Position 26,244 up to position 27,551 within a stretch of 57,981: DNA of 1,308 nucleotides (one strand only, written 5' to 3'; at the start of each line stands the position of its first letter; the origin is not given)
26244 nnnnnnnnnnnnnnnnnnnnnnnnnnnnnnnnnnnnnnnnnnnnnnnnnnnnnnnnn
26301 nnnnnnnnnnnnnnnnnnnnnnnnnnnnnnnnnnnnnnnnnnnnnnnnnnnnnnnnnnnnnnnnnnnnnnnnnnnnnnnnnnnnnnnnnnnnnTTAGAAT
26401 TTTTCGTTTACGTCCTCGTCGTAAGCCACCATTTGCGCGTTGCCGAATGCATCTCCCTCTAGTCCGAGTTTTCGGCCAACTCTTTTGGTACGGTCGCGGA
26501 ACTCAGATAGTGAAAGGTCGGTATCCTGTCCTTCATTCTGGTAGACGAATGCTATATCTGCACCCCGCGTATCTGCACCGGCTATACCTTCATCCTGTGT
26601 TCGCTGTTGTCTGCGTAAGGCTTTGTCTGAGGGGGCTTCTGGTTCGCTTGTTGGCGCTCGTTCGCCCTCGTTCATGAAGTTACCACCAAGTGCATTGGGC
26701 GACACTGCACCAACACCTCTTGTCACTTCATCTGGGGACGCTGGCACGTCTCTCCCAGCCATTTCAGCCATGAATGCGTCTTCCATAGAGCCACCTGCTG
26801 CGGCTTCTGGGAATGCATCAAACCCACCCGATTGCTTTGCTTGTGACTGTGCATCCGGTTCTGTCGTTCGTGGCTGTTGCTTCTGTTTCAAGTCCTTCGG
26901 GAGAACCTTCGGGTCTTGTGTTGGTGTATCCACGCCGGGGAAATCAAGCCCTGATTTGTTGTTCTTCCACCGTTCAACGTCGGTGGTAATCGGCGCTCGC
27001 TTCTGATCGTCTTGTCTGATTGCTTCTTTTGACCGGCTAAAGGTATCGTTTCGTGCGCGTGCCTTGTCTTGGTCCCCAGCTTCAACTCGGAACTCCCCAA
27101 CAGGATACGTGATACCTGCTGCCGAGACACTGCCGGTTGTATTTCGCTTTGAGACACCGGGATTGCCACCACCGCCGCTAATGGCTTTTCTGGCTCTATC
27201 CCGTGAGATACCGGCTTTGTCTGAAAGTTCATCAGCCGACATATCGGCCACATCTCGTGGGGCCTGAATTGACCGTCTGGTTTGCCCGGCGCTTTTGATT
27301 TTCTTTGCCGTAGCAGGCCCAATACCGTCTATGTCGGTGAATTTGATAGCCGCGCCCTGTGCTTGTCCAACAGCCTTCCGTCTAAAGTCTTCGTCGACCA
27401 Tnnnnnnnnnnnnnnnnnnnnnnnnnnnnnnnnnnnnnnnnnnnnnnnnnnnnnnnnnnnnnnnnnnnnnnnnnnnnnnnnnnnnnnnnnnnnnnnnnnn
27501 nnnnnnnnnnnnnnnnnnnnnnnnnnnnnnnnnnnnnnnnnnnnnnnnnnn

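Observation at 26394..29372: Divergently arranged trio of helix-hairpin-helix paralogs sharing an unassigned 55-aa module, one fused to an HExxH peptidase motif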

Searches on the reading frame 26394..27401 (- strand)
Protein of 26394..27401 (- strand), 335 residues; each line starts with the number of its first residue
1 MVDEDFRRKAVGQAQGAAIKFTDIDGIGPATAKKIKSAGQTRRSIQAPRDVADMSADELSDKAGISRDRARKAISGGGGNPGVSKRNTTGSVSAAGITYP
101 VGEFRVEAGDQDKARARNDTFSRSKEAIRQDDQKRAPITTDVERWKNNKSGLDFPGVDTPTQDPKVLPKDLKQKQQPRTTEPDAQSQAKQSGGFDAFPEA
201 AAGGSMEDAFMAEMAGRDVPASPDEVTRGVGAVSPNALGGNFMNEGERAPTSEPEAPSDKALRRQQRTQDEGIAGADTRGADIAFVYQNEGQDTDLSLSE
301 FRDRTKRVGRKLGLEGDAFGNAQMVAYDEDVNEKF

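Call 3: search_protein_families(library=pfam, proteins=[window:26394-27401:-], max_evalue=1)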
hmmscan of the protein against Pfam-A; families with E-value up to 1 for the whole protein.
window:26394-27401:- (335 aa): 2 families
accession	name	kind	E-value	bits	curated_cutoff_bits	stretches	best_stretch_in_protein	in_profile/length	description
PF14520.12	HHH_5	-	5.7e-08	33.5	27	1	21-74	4-52/57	Helix-hairpin-helix domain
PF00633.29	HHH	-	0.013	15.8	24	1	22-37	14-29/30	Helix-hairpin-helix motif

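Call 4: search_protein_families(library=phrogs, proteins=[window:26394-27401:-], max_evalue=1)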
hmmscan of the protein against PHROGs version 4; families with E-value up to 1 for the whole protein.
window:26394-27401:- (335 aa): 1 family
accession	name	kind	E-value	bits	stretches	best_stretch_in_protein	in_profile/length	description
phrog_686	-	DNA, RNA and nucleotide metabolism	0.097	14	1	49-77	45-72/76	HTH DNA binding protein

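Call 22: find_homologous_proteins(query=window:26394-27401:-, max_evalue=0.001)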
Query window:26394-27401:- (335 aa): 132 proteins with E <= 0.001 among 4445 candidates; the best 120 are listed.
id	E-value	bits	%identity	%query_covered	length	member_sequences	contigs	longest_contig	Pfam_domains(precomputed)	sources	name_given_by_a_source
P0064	6.5e-211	718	100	100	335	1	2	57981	PF14520.13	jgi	jgi:hypothetical protein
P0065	7.7e-152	523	78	98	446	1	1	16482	PF14520.13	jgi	-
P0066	1.2e-132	460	78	73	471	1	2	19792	PF14520.13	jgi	jgi:hypothetical protein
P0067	8.2e-126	438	67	73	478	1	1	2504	-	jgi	-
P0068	1.2e-121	424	66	73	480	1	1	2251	-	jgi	jgi:hypothetical protein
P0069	1.2e-118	414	65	71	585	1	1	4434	-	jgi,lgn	-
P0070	4.1e-116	406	62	96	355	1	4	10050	PF14520.13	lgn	-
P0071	9.3e-114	398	61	96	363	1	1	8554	PF14520.13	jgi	jgi:hypothetical protein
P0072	1.5e-108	381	58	99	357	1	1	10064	PF14520.13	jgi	-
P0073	6.2e-104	366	56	100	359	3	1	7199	PF14520.13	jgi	-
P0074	9.4e-104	366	58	100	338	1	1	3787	PF14520.13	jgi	-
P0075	1.4e-99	352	56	97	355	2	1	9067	PF14520.13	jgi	-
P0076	3.7e-98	347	52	100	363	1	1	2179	PF14520.13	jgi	-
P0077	3.0e-88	315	55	99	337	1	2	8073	PF14520.13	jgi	jgi:hypothetical protein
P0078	1.0e-87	313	52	96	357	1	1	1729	PF14520.13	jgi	-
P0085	2.2e-69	253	55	78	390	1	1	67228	PF14520.13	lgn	-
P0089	2.4e-64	236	52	77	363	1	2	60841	PF14520.13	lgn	-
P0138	5.9e-50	189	48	70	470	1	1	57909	-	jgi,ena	-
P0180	1.8e-25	108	34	68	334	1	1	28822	PF12826.14,PF14520.13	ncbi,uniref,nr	ncbi:helix-hairpin-helix domain-containing protein [Natronomonas sp. F2-12]|uniref:Helix-hairpin-hel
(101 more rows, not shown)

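Call 25: find_encoding_contigs(protein=P0085, flank=10000, max_places=2)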
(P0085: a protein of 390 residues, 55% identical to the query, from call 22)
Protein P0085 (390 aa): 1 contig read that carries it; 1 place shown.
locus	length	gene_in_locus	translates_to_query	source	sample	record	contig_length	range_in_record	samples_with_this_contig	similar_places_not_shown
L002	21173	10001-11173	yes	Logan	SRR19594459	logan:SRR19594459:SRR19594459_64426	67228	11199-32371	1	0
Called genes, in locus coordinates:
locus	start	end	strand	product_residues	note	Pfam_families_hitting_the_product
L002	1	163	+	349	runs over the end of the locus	PF14520:HHH_5 (weak)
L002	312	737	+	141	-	-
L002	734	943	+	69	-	-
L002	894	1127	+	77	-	-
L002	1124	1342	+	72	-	-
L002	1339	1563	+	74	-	PF24115:DUF7389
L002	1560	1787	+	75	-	-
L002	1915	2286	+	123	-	-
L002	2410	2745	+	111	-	-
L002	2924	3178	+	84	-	-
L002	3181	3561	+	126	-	PF00382:TFIIB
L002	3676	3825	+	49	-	-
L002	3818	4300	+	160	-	-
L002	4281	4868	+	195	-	-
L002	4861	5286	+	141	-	-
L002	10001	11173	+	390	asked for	PF14520:HHH_5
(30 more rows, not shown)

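Call 29: find_encoding_contigs(protein=P0180, flank=10000, max_places=2)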
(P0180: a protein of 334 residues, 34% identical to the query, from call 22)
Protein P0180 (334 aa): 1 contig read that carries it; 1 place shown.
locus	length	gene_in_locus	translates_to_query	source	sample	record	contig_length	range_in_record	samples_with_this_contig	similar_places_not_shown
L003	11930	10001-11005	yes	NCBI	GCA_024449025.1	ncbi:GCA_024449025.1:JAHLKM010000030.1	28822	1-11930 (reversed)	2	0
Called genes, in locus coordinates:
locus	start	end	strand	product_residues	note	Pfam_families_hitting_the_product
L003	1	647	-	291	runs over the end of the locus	-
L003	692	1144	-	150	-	-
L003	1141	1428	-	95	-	-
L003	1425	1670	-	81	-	-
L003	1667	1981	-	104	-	-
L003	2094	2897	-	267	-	-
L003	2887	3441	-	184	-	-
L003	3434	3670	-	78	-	-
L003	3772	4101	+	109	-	-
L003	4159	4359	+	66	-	-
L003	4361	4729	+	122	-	-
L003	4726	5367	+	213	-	-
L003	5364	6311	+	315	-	-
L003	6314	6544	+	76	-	-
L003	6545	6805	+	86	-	-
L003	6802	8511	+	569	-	-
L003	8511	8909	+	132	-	-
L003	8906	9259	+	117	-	-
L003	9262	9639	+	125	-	-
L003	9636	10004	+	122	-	-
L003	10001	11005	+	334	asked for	PF14520:HHH_5, PF12826:HHH_2 (faint)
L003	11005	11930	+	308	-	?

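Call 35: search_dna_similar(query=window:26394-27401:-, collection=phages, mode=protein, max_evalue=0.01, max_rows=15)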
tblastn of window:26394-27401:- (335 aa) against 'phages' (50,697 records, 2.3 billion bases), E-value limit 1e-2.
No match.

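Call 54: predict_structure(alignment_id=A5)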
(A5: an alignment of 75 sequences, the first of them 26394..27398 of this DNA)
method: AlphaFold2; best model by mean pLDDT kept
length: 334 residues; sequences in the alignment: 75
mean_pLDDT: 72.4   pTM: 0.32
mean pLDDT of the five models: 72.4, 70.2, 68.6, 66.9, 66.6
residues with pLDDT >= 90: 83; 70-90: 127; 50-70: 54; < 50: 70
segments of 3 or more residues with pLDDT < 50: 85-93, 181-203, 216-221, 223-225, 227-246, 268-275
pLDDT, mean of each block of 10 residues (from residue 1): 69 78 91 86 87 90 93 89 46 63 83 65 67 85 87 80 82 76 41 37 54 51 46 42 47 70 59 61 89 88 95 93 92 85
secondary structure, 60 per line:
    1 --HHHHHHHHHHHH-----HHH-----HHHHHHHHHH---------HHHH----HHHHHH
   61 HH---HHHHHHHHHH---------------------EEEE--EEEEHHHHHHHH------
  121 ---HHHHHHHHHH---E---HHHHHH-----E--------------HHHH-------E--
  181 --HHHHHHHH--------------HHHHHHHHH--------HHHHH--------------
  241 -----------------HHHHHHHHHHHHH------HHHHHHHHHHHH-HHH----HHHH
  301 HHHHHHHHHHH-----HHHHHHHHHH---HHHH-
elements in order: H3-14 H28-37 H47-50 H55-62 H66-75 E97-100 E103-106 H107-114 H124-133 H141-146 H167-170 H183-190 H205-213 H222-226 H258-270 H277-288 H297-311 H317-326 H330-333

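Call 56: fold_search(model_id=the predicted structure, library=pdb)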
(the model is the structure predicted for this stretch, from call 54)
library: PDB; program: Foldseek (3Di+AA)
matches with E <= 10: 132; with E <= 0.001: 0
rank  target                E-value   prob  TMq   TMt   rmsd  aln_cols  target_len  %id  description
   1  2zuc_A                1.4e-01  0.96  0.16  0.18  14.1       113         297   20  Crystal structure of left-handed RadA filament (released 2009-04-07)
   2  2f1i                  1.8e-01  1.00  0.14  0.16   3.0        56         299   38  Recombinase in Complex with AMP-PNP (released 2006-05-30)
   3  3ntu                  2.1e-01  1.00  0.15  0.16   2.5        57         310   37  RADA RECOMBINASE D302K MUTANT IN COMPLEX with AMP-PNP (released 2011-07-27)
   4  1t4g                  2.3e-01  1.00  0.15  0.16   1.7        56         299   39  ATPase in complex with AMP-PNP (released 2004-08-17)
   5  2zuc_B                2.6e-01  0.84  0.15  0.17  13.5       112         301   20  Crystal structure of left-handed RadA filament (released 2009-04-07)
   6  2zud_A                2.9e-01  0.87  0.15  0.17  12.1       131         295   15  Crystal Structure of Left-handed RadA Filament (released 2009-04-07)
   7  2bke                  3.2e-01  1.00  0.15  0.17   2.4        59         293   27  Conformational Flexibility Revealed by the Crystal Structure of a Crenarchaeal RadA (released 2005-03-16)
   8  8gbj_C                3.4e-01  0.99  0.15  0.15   2.0        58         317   24  Cryo-EM structure of a human BCDX2/ssDNA complex (released 2023-06-21)
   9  3lda                  4.0e-01  0.75  0.15  0.17  14.0       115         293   17  Yeast Rad51 H352Y Filament Interface Mutant (released 2010-04-21)
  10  9q23_C                5.2e-01  0.98  0.13  0.14   1.8        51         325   27  DX2-CX3-RAD51 structure in the intermediate state (released 2026-03-04)
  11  1xu4                  5.2e-01  0.98  0.14  0.15   2.6        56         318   38  ATPASE IN COMPLEX WITH AMP-PNP, MAGNESIUM AND POTASSIUM CO-F (released 2004-11-16)
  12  6x7k_AG               5.5e-01  0.89  0.15  0.10   9.8        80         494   20  Cryo-EM structure of an Escherichia coli coupled transcription-translation complex B3 (TTC-B3) containing an mRNA wit (released 2020-09-02)
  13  9i62_E                6.4e-01  0.57  0.14  0.14  12.9       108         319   18  CryoEM structure of a RAD51 D-loop (released 2025-06-04)
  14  9zzr_C                6.8e-01  0.97  0.13  0.14   1.7        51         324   27  Cryo-EM Structure of a RAD51 filament bound by ssDNA and the XRCC3-RAD51C-RAD51D-XRCC2 paralog complex (released 2026-04-01)
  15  2fpm                  7.2e-01  0.97  0.15  0.16   1.8        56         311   39  RadA recombinase in complex with AMP-PNP and high concentration of K+ (released 2006-01-31)
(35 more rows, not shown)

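Call 60: find_related_loci(query=A5, collection=genome_contigs, flank=10000)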
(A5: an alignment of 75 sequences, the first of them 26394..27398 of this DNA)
Query A5 (334 aa) in genome_contigs; peptide patterns used: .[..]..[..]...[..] (x = any residue, [..] = any of these).
10 stretches matched a pattern; 1 encode a relative of the query (tblastn E <= 1e-3); 1 distinct loci.
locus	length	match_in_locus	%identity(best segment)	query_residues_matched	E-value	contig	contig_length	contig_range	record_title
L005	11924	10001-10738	34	3-230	6e-33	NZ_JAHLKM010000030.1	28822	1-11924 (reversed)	Natronomonas aquatica strain F2-12 NODE_35_length_28822_cov_326.485163, whole genome shotgun sequence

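Call 63: search_protein_families(library=pfam, proteins=[P0065], max_evalue=0.1)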
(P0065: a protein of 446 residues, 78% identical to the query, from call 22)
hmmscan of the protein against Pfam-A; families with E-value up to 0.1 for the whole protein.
P0065 (446 aa): 1 family
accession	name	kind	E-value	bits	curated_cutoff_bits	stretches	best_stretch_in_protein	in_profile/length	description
PF14520.12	HHH_5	-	1.6e-07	32.1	27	1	21-74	4-52/57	Helix-hairpin-helix domain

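Call 64: search_protein_families(library=ncbifam, proteins=[window:26394-27398:-, P0180], max_evalue=0.1)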
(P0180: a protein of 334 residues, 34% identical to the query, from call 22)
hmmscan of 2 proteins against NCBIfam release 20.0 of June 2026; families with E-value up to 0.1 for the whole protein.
window:26394-27398:- (334 aa): 3 families
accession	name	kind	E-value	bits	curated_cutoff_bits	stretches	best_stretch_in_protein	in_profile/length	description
TIGR02236.1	recomb_radA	equivalog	0.00013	21.4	361.15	1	20-75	2-52/311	DNA repair and recombination protein RadA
NF003301.0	PRK04301.1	equivalog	0.0006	19.1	259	1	18-74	5-56/316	DNA repair and recombination protein RadA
NF008916.0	PRK12278.1-4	equivalog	0.047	13.5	193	1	8-54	150-196/223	50S ribosomal protein L21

P0180 (334 aa): 18 families
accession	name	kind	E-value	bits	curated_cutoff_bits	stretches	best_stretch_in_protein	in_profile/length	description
NF009401.0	PRK12766.1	equivalog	1.2e-09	38.2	239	1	16-69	8-61/238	50S ribosomal protein L32e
NF003301.0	PRK04301.1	equivalog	6.2e-08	32.2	259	1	18-73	5-60/316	DNA repair and recombination protein RadA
TIGR02236.1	recomb_radA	equivalog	9.2e-07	28.5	361.15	1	20-71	2-53/311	DNA repair and recombination protein RadA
TIGR01954.1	nusA_Cterm_rpt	equivalog_domain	2.4e-05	24.3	48.15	1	36-71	11-46/50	transcription termination factor NusA, C-terminal duplication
NF011262.0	PRK14668.1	equivalog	8.5e-05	21.1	544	1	17-70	524-576/577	excinuclease ABC subunit C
NF010009.0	PRK13482.1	equivalog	0.00012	21.4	201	1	37-73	310-346/357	DNA integrity scanning diadenylate cyclase DisA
NF011260.0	PRK14666.1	equivalog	0.00013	20.8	649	1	19-71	638-689/698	excinuclease ABC subunit C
NF001824.0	PRK00558.1-5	equivalog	0.00028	19.4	451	1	17-71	591-644/652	excinuclease ABC subunit UvrC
NF010337.0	PRK13766.1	equivalog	0.00071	17.8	610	1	25-69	730-773/781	Hef nuclease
NF001308.0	PRK00254.1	equivalog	0.0098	14.1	1216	1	26-67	653-694/720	ATP-dependent DNA helicase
TIGR02238.1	recomb_DMC1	equivalog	0.021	14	447.7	1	24-76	7-59/314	meiotic recombinase Dmc1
NF005932.1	PRK07956.1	equivalog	0.03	12.8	369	1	25-75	513-562/664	NAD-dependent DNA ligase LigA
NF000642.1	PRK00024.1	equivalog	0.035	13.7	180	1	38-69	41-72/212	RadC family protein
TIGR00608.1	radc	subfamily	0.037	13.8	133.85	1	38-91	46-99/218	RadC family protein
TIGR00575.1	dnlj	equivalog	0.037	12.4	444.45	1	24-70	504-549/652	NAD-dependent DNA ligase LigA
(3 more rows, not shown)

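Call 66: find_encoding_contigs(protein=P0138, flank=10000, max_places=2)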
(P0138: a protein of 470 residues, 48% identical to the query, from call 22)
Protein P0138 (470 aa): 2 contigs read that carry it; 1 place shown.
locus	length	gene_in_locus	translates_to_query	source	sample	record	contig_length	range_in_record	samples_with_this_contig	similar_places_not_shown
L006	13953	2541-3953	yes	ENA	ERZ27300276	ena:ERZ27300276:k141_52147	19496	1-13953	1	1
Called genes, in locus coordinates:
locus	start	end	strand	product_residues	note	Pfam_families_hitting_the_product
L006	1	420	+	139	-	?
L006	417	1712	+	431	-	PF13384:HTH_23 (faint), PF13518:HTH_28 (faint), PF13542:HTH_Tnp_ISL3 (faint), PF00376:MerR (faint), PF06056:Terminase_5 (faint), PF08281:Sigma70_r4_2 (faint), PF12728:HTH_17 (faint), PF13411:MerR_1 (faint), +1 more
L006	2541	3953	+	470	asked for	-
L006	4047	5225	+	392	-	-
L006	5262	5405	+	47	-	-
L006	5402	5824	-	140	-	-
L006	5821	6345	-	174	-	PF00535:Glycos_transf_2, PF10111:Glyco_tranf_2_2 (faint)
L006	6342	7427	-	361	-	PF13439:Glyco_transf_4 (weak), PF20706:GT4-conflict (weak), PF00534:Glycos_transf_1, PF13692:Glyco_trans_1_4, PF13524:Glyco_trans_1_2 (weak)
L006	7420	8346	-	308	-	PF00535:Glycos_transf_2, PF10111:Glyco_tranf_2_2 (weak), PF13641:Glyco_tranf_2_3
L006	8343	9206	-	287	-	PF06550:SPP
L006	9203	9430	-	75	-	-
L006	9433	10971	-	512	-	-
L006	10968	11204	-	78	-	-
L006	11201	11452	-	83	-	-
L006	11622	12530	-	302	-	-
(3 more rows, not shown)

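Call 67: find_encoding_contigs(protein=P0089, flank=10000, max_places=2)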
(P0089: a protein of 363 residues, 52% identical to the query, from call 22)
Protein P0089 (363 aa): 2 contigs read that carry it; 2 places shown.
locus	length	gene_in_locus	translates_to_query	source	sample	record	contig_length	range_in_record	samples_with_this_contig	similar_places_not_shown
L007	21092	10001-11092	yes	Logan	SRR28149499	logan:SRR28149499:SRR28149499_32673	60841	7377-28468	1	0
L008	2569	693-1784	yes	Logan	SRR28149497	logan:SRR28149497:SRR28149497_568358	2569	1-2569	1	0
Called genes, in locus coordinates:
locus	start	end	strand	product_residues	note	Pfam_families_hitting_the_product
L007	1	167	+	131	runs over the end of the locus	-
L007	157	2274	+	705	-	PF17207:MCM_OB, PF00493:MCM, PF07728:AAA_5 (weak), PF01078:Mg_chelatase (weak), PF17855:MCM_lid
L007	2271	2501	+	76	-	-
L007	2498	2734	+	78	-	-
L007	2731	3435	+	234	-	-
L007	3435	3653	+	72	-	-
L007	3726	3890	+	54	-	-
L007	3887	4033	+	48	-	-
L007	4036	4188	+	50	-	-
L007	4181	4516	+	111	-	-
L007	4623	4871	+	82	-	-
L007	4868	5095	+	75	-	-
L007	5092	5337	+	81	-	-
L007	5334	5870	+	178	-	-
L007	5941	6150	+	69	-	-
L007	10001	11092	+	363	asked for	PF14520:HHH_5 (weak)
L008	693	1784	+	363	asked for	PF14520:HHH_5 (weak)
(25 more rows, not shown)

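Call 80: search_protein_families(library=phrogs, proteins=[L003:6802-8508:+, L003:5364-6308:+, L003:4726-5364:+, L003:11005-11928:+, L003:2094-2894:-, L003:2887-3438:-, L003:8511-8906:+, L003:8906-9256:+, L003:9262-9636:+, L003:9636-10001:+], max_evalue=0.01)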
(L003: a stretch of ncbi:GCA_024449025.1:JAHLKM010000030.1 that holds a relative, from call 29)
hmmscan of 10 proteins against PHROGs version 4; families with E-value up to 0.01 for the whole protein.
L003:6802-8508:+ (569 aa): 0 families

L003:5364-6308:+ (315 aa): 0 families

L003:4726-5364:+ (213 aa): 0 families

L003:11005-11928:+ (308 aa): 0 families

L003:2094-2894:- (266 aa): 1 family
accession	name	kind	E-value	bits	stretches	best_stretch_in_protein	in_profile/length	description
phrog_5484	-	DNA, RNA and nucleotide metabolism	3.4e-06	27.8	1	20-164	19-175/239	DnaA-like replication initiation protein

L003:2887-3438:- (183 aa): 0 families

L003:8511-8906:+ (132 aa): 0 families

L003:8906-9256:+ (117 aa): 0 families

L003:9262-9636:+ (125 aa): 0 families

L003:9636-10001:+ (122 aa): 0 families

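Call 92: search_protein_families(library=padloc, proteins=[window:26394-27398:-], max_evalue=0.01)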
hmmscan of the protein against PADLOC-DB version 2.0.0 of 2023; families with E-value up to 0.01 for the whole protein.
window:26394-27398:- (334 aa): 0 families
